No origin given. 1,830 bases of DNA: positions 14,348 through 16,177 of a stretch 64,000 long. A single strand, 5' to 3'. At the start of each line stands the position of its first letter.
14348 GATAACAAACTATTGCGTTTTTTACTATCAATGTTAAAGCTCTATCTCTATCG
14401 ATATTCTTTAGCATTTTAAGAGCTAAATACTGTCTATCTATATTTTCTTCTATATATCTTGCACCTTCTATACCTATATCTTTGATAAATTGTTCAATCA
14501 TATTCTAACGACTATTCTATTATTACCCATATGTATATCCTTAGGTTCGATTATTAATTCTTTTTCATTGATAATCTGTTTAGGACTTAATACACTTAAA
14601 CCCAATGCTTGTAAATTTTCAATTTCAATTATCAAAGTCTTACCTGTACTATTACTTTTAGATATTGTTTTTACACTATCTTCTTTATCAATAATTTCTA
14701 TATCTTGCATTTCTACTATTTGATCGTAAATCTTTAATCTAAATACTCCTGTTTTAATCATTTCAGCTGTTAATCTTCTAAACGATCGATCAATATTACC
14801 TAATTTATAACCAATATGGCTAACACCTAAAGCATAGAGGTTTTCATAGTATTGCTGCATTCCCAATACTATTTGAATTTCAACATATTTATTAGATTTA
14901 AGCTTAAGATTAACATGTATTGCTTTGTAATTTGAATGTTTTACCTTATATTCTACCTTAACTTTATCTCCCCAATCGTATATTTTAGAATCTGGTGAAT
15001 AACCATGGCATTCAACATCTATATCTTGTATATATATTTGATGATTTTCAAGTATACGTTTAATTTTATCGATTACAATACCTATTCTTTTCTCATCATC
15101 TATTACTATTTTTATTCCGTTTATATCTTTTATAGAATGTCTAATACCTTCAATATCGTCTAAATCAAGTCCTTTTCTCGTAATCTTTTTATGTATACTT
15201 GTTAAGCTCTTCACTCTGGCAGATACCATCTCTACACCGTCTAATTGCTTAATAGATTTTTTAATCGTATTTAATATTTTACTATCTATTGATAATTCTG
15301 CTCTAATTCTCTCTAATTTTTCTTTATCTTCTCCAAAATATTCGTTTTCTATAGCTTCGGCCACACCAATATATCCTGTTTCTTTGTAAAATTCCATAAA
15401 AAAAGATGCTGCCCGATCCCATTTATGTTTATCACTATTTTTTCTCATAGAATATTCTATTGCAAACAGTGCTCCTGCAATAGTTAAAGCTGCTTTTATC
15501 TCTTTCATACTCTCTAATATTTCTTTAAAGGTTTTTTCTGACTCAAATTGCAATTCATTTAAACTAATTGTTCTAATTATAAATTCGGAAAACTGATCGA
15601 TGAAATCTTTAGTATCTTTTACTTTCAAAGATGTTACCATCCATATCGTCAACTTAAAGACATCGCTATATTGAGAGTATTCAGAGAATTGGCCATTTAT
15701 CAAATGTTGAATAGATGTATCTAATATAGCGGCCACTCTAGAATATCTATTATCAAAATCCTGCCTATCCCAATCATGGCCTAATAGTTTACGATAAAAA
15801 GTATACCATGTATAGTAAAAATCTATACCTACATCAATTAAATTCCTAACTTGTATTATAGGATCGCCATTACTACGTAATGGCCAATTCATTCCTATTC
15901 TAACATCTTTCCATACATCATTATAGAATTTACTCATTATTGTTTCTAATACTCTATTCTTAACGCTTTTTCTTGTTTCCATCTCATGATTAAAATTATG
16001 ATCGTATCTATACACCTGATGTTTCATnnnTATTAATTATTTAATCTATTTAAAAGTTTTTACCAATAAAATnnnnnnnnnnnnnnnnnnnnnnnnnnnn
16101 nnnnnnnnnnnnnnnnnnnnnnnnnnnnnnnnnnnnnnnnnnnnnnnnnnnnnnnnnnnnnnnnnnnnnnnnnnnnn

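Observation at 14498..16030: RelA/SpoT-fold (alarmone synthetase-like) core inside a three-part 509-aa archaeal protein, translationally coupled to an 8-oxoG DNA glycosylase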

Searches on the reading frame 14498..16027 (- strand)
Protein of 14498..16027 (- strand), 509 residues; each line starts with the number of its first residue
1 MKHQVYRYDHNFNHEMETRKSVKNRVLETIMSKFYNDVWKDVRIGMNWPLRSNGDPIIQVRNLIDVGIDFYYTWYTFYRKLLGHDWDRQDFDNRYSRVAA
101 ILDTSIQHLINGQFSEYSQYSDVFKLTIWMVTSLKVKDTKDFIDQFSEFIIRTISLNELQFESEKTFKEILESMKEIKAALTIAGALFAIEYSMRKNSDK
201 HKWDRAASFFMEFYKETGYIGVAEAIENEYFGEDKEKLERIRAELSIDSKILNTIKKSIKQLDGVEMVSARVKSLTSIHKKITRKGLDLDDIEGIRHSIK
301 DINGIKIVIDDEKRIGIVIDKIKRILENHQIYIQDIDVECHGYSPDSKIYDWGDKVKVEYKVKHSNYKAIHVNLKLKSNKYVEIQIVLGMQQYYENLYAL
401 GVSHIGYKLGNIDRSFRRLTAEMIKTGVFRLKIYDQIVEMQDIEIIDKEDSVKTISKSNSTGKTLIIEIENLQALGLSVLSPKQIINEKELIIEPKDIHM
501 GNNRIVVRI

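Call 3: search_protein_families(library=pfam, proteins=[window:14498-16027:-], max_evalue=1)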
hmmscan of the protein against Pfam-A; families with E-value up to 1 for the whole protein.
window:14498-16027:- (509 aa): 3 families
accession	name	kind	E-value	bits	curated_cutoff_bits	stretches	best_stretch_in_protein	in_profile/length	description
PF04607.23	RelA_SpoT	-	6.9e-09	36.4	27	1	271-386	2-89/113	Region found in RelA / SpoT proteins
PF24492.1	HEAT_ECM29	-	0.022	15.3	27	1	233-281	34-81/160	Proteasome adapter and scaffold protein ECM29, HEAT-repeat domain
PF13180.12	PDZ_2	-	0.056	14.2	27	1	431-469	30-67/80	PDZ domain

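Call 4: search_protein_families(library=ncbifam, proteins=[window:14498-16027:-], max_evalue=1)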
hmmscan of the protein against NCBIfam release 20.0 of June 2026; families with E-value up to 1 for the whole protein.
window:14498-16027:- (509 aa): 2 families
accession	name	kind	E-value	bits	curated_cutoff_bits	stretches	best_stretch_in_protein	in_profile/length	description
NF053588.1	GTPPhKinYjbM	equivalog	3.5e-05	23.7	320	1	243-324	15-93/201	GTP diphosphokinase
NF050075.1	SMU1112c_YaeR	equivalog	0.003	17.8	140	1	334-432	5-103/125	SMU1112c/YaeR family gloxylase I-like metalloprotein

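Call 6: find_homologous_proteins(query=window:14498-16027:-, max_evalue=0.001)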
Query window:14498-16027:- (509 aa): 2 proteins with E <= 0.001 among 8000 candidates.
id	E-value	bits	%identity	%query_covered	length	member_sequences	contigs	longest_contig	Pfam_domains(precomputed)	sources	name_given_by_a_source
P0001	0.0e+0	1119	100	100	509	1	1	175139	PF04607.24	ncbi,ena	-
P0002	1.4e-147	511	51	97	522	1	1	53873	PF04607.24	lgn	-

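Call 7: list_cluster_members(proteins=[P0001, P0002])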
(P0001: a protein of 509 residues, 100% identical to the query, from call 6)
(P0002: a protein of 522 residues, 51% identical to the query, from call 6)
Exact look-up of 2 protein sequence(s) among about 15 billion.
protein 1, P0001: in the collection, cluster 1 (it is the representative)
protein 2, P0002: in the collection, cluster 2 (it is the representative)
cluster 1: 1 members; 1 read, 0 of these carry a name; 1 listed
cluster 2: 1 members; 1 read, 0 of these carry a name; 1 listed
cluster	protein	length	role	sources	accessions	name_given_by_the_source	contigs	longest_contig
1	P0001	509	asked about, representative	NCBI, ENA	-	-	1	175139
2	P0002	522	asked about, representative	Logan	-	-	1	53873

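Call 8: find_encoding_contigs(protein=P0002, flank=10000, max_places=4)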
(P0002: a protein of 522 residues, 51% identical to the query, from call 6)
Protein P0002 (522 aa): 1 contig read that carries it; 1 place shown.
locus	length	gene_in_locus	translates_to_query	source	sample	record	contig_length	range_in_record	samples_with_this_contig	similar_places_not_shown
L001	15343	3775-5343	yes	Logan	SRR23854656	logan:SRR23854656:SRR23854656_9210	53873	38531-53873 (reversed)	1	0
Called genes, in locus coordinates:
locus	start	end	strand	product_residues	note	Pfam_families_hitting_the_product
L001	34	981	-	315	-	PF08271:Zn_Ribbon_TF, PF00382:TFIIB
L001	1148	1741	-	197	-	PF00177:Ribosomal_S7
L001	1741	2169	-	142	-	PF00164:Ribosom_S12_S23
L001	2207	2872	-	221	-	PF23023:Anti-Pycsar_Apyc1, PF00753:Lactamase_B (weak), PF12706:Lactamase_B_2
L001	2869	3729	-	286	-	PF01370:Epimerase, PF04321:RmlD_sub_bind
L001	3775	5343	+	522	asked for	PF04607:RelA_SpoT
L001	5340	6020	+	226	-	PF09171:AGOG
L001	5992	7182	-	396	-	PF02881:SRP54_N, PF00448:SRP54, PF10662:PduV-EutP (faint), PF01656:CbiA (weak), PF00448:SRP54, PF02978:SRP_SPB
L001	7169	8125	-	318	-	PF00091:Tubulin, PF12327:FtsZ_C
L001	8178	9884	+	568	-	PF00009:GTP_EFTU, PF01926:MMR_HSR1 (weak), PF03029:ATP_bind_1 (weak), PF03144:GTP_EFTU_D2 (weak), PF11987:IF-2, PF14578:GTP_EFTU_D4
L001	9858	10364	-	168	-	-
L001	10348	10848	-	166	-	-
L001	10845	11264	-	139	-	PF01842:ACT (faint), PF13291:ACT_4 (faint)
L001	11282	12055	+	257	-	-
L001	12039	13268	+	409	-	PF00152:tRNA-synt_2 (faint), PF01409:tRNA-synt_2d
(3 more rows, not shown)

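Call 11: search_solved_structures(query=A1, max_evalue=10, show_alignments=3)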
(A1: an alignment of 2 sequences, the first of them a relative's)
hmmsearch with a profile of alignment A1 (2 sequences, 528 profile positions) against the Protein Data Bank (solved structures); distinct sequences matched with E-value up to 10: 7.
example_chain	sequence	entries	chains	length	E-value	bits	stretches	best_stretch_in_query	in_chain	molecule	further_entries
6fgk_A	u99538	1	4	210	3e-05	25.9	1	266-351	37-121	GTP pyrophosphokinase YwaC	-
5dec_A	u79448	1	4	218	0.0016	20.3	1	256-336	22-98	GTP pyrophosphokinase YjbM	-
5ded_D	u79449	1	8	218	0.0025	19.6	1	256-336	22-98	GTP pyrophosphokinase YjbM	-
5f2v_V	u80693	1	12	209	0.0032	19.2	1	257-336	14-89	GTP pyrophosphokinase YjbM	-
2be3_A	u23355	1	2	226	0.012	17.4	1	265-336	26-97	GTP pyrophosphokinase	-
1wh1_A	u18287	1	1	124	0.061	15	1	293-338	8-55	KIAA1095 protein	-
4w8x_A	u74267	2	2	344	0.88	11.2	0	139-206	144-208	CRISPR system Cmr subunit Cmr1-1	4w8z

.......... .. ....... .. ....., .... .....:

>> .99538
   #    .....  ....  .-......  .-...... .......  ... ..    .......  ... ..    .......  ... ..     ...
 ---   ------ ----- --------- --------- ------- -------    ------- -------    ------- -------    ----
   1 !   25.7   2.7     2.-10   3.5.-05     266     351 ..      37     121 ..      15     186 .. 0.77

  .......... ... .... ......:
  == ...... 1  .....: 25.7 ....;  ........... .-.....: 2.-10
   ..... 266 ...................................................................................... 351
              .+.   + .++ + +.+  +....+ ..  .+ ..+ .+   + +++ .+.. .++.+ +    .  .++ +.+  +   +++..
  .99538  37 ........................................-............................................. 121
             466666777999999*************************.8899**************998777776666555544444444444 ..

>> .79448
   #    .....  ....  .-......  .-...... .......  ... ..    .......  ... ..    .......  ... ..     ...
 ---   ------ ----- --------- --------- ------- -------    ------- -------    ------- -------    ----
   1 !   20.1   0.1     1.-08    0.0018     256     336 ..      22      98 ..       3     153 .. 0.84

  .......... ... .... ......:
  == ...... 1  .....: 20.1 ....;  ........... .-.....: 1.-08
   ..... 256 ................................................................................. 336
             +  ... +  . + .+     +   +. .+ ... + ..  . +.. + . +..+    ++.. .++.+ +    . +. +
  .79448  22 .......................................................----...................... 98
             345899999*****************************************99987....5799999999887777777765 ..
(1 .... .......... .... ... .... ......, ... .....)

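Call 12: find_related_loci(query=A1, collection=genome_contigs, flank=10000)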
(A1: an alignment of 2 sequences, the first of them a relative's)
Query A1 (509 aa) in genome_contigs; peptide patterns used: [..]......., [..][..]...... (x = any residue, [..] = any of these).
97 stretches matched a pattern, but none encodes a relative of the query by tblastn (E <= 1e-3).

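Call 18: search_protein_representatives(alignment_id=A1)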
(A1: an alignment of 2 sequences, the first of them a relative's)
Query: 2 sequences, 528 profile positions. Proteins with E-value up to 0.001 (for the whole library): 12; up to 1e-10: 5; up to 1e-30: 4. The best 12 are listed.
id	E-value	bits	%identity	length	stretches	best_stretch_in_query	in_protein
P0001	2.9e-298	1006.1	-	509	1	2-528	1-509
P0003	2.0e-56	208.1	-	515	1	35-528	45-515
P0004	2.8e-36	141.6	-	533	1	31-502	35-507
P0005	1.8e-34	135.6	-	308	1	134-418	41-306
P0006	9.4e-11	57.3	-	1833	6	334-376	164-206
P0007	1.8e-06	43.2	-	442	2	277-367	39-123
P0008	2.4e-06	42.8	-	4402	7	371-423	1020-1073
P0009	1.2e-05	40.5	-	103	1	267-326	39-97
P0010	4.9e-05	38.5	-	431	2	280-343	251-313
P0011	1.4e-04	36.9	-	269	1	275-352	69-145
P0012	4.1e-04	35.4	-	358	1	281-413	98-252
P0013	6.3e-04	34.8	-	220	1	276-350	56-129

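Call 21: find_homologous_proteins(query=A2, max_evalue=0.001)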
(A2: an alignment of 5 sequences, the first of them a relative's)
Query A2 (5 sequences) (509 aa, profile of the alignment): 2 proteins with E <= 0.001 among 8000 candidates.
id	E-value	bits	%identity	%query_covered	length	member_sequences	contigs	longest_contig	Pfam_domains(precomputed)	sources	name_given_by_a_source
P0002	8.1e-217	739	51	97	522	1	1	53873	PF04607.24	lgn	-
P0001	1.4e-216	738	100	100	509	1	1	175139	PF04607.24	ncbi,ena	-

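Call 24: find_encoding_contigs(protein=P0003, flank=8000, max_places=3)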
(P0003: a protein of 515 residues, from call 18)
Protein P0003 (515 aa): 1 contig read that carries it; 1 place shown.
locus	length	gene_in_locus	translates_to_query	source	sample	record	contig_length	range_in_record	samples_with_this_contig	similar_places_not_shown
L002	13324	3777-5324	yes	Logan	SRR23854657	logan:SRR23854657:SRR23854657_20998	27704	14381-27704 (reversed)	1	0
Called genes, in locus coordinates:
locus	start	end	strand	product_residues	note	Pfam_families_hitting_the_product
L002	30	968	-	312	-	PF08271:Zn_Ribbon_TF, PF00382:TFIIB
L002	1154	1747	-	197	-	PF00177:Ribosomal_S7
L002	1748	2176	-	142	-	PF00164:Ribosom_S12_S23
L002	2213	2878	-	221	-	PF23023:Anti-Pycsar_Apyc1, PF00753:Lactamase_B, PF12706:Lactamase_B_2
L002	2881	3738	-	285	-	PF01370:Epimerase, PF01073:3Beta_HSD (weak), PF04321:RmlD_sub_bind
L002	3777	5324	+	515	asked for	-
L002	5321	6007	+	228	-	PF09171:AGOG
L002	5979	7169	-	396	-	PF02881:SRP54_N (weak), PF00448:SRP54, PF01656:CbiA (weak), PF02978:SRP_SPB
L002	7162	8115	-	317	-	PF00091:Tubulin, PF12327:FtsZ_C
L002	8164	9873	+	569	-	PF00009:GTP_EFTU, PF01926:MMR_HSR1, PF03029:ATP_bind_1 (weak), PF03144:GTP_EFTU_D2 (faint), PF11987:IF-2, PF14578:GTP_EFTU_D4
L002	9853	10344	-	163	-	-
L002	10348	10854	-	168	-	-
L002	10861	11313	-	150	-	PF01842:ACT, PF13291:ACT_4 (faint), PF22629:ACT_AHAS_ss (faint)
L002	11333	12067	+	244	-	-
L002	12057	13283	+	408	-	PF01409:tRNA-synt_2d, PF00152:tRNA-synt_2 (faint), PF17759:tRNA_synthFbeta (weak)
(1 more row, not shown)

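Call 25: find_encoding_contigs(protein=P0004, flank=8000, max_places=3)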
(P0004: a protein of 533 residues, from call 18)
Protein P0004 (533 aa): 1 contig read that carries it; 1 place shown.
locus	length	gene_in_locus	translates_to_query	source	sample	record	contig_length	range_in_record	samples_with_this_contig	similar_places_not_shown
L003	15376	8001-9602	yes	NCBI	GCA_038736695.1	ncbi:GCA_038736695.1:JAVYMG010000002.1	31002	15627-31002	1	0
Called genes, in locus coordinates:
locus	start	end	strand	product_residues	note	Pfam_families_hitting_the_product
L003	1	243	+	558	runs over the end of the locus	-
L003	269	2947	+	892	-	-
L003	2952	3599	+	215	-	PF07883:Cupin_2 (faint)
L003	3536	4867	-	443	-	PF00587:tRNA-synt_2b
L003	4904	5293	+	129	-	-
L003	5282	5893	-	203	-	PF01940:DUF92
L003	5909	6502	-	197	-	PF00177:Ribosomal_S7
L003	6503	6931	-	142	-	PF00164:Ribosom_S12_S23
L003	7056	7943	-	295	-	PF01073:3Beta_HSD (weak), PF01370:Epimerase, PF13460:NAD_binding_10 (weak), PF04321:RmlD_sub_bind, PF16363:GDP_Man_Dehyd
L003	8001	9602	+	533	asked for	PF04607:RelA_SpoT (weak)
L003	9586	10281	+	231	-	PF09171:AGOG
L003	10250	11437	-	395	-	PF02881:SRP54_N (weak), PF00448:SRP54, PF01656:CbiA (faint), PF00448:SRP54, PF02978:SRP_SPB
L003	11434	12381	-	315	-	PF00091:Tubulin, PF12327:FtsZ_C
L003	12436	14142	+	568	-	PF00009:GTP_EFTU, PF01926:MMR_HSR1 (weak), PF03144:GTP_EFTU_D2 (faint), PF11987:IF-2, PF14578:GTP_EFTU_D4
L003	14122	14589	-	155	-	-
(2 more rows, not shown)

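Call 26: find_encoding_contigs(protein=P0005, flank=8000, max_places=3)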
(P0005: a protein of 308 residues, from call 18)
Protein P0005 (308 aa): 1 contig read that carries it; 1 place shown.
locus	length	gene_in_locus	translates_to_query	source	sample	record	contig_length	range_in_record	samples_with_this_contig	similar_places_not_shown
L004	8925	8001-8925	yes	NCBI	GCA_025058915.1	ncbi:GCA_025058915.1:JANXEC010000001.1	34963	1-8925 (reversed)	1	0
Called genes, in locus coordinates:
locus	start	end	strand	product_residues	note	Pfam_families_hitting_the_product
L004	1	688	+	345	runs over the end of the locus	PF00571:CBS (weak)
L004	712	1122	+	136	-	-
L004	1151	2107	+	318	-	PF00004:AAA, PF13177:DNA_pol3_delta2, PF25361:AAA_lid_RFC1 (weak), PF08542:Rep_fac_C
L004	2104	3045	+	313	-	PF00534:Glycos_transf_1 (weak), PF13692:Glyco_trans_1_4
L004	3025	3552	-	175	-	PF00719:Pyrophosphatase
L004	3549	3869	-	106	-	PF00338:Ribosomal_S10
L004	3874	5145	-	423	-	PF00009:GTP_EFTU, PF01926:MMR_HSR1 (faint), PF14578:GTP_EFTU_D4 (weak), PF03144:GTP_EFTU_D2, PF03143:GTP_EFTU_D3, PF22594:GTP-eEF1A_C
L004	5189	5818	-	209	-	PF01902:Diphthami_syn_2_N, PF28410:Diphthami_syn_2_C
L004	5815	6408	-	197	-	PF00177:Ribosomal_S7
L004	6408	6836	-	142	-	PF00164:Ribosom_S12_S23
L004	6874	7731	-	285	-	PF01370:Epimerase, PF01073:3Beta_HSD (weak), PF04321:RmlD_sub_bind, PF16363:GDP_Man_Dehyd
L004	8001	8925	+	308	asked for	PF04607:RelA_SpoT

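Call 33: predict_structure(alignment_id=A2)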
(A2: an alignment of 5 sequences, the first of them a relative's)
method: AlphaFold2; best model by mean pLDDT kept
length: 509 residues; sequences in the alignment: 5
mean_pLDDT: 81.5   pTM: 0.81
mean pLDDT of the five models: 81.5, 80.4, 78.2, 77.9, 71.4
residues with pLDDT >= 90: 120; 70-90: 321; 50-70: 42; < 50: 26
segments of 3 or more residues with pLDDT < 50: 1-13, 157-164, 399-403
pLDDT, mean of each block of 10 residues (from residue 1): 30 60 94 89 85 86 95 87 77 86 85 86 91 82 83 61 60 88 96 89 87 85 93 89 89 90 88 82 89 88 89 88 91 89 74 77 73 89 89 65 54 73 82 83 81 81 84 65 74 82 86
secondary structure, 60 per line:
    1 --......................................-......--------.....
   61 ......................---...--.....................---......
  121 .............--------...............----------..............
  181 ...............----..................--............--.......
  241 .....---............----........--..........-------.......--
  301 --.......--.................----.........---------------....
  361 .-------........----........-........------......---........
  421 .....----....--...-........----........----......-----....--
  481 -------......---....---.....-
elements in order: H3-40 H42-47 H56-82 H91-111 H115-133 H142-156 H167-195 H200-217 H220-231 H234-245 H249-260 E265-272 H275-284 H292-298 E303-309 H312-328 E333-341 E357-361 E369-376 E381-388 H390-397 H404-409 H413-425 E430-433 E436-438 E440-447 E452-459 E464-469 H475-478 H488-491 E497-500 E504-508

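Call 35: fold_search(model_id=the predicted structure, library=pdb)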
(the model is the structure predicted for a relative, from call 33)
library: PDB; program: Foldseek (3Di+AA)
matches with E <= 10: 368; with E <= 0.001: 31
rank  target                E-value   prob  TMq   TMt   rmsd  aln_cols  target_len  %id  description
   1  24io_A                7.5e-05  1.00  0.24  0.31  12.4       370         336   13  Crystal structure of the RelSeq N-terminal domain from Streptococcus equisimilis in complex with pppGpp (released 2026-03-18)
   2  5dec_B                8.6e-05  1.00  0.21  0.48   8.1       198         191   21  Crystal structure of the small alarmone synthetase 1 from Bacillus subtilis (released 2015-10-28)
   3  6yxa                  1.2e-04  1.00  0.22  0.21  16.4       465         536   11  Structure of the bifunctional Rel enzyme from B. subtilis (released 2020-09-23)
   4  5ded_B                1.3e-04  1.00  0.20  0.44   9.0       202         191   21  Crystal structure of the small alarmone synthethase 1 from Bacillus subtilis bound to its product pppGpp (released 2015-10-28)
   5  5ded_F                1.4e-04  1.00  0.18  0.39  12.2       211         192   19  Crystal structure of the small alarmone synthethase 1 from Bacillus subtilis bound to its product pppGpp (released 2015-10-28)
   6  5ded_H                1.8e-04  1.00  0.20  0.46   9.2       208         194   19  Crystal structure of the small alarmone synthethase 1 from Bacillus subtilis bound to its product pppGpp (released 2015-10-28)
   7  6ex0_A                2.2e-04  1.00  0.21  0.47  10.4       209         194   18  Crystal structure of RelP (SAS2) from Staphylococcus aureus bound to pppGpp in the post-catalytic state (released 2018-01-24)
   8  5ded_C                2.2e-04  1.00  0.20  0.44   9.6       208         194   20  Crystal structure of the small alarmone synthethase 1 from Bacillus subtilis bound to its product pppGpp (released 2015-10-28)
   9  5xnx_A                2.2e-04  1.00  0.21  0.29  11.7       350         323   14  Crystallographic structure of the enzymatically active N-terminal domain of the Rel protein from Mycobacterium tubercu (released 2017-07-19)
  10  6s2u                  2.4e-04  1.00  0.28  0.38  11.7       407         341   12  Structure of the catalytic domain of T. thermophilus Rel in complex with AMP and ppGpp (released 2020-07-08)
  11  7oiw_A                2.8e-04  1.00  0.25  0.35  12.7       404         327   11  Structure of S. aureus Rel catalytic domains in complex with pppGpp (released 2022-06-01)
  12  5iqr_8                2.9e-04  1.00  0.23  0.20  15.7       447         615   13  Structure of RelA bound to the 70S ribosome (released 2016-05-04)
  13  7oiw_B                3.4e-04  1.00  0.25  0.35  12.5       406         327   11  Structure of S. aureus Rel catalytic domains in complex with pppGpp (released 2022-06-01)
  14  5f2v_P                3.5e-04  1.00  0.16  0.37  10.6       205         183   18  Crystal structure of the small alarmone synthethase 1 from Bacillus subtilis bound to AMPCPP (released 2015-12-16)
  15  5dec_A                4.0e-04  1.00  0.23  0.55   7.5       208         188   18  Crystal structure of the small alarmone synthetase 1 from Bacillus subtilis (released 2015-10-28)
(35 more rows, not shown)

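Call 40: find_related_loci(query=A2, collection=genome_contigs, flank=6000)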
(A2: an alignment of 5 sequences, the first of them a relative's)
Query A2 (509 aa) in genome_contigs; peptide patterns used: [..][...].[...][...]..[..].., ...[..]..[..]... (x = any residue, [..] = any of these).
93 stretches matched a pattern; 3 encode a relative of the query (tblastn E <= 1e-3); 3 distinct loci.
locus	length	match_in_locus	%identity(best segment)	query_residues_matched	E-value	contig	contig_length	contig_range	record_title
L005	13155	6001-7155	28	118-483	4e-36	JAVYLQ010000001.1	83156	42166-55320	MAG: Candidatus Anstonellales archaeon isolate BF3_201808_bins_80 BF3_201808_bins_80_scaffold_1, whole genome shotgun se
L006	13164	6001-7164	29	97-483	6e-35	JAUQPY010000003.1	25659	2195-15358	MAG: Candidatus Micrarchaeota archaeon isolate JZ-3.bins.121.201705 NODE_2755_length_25659_cov_2.74503, whole genome sho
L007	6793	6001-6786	33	125-399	3e-34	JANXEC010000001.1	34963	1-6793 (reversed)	MAG: Candidatus Micrarchaeota archaeon isolate SKYB44 NODE_1_length_34963_cov_3.578427, whole genome shotgun sequence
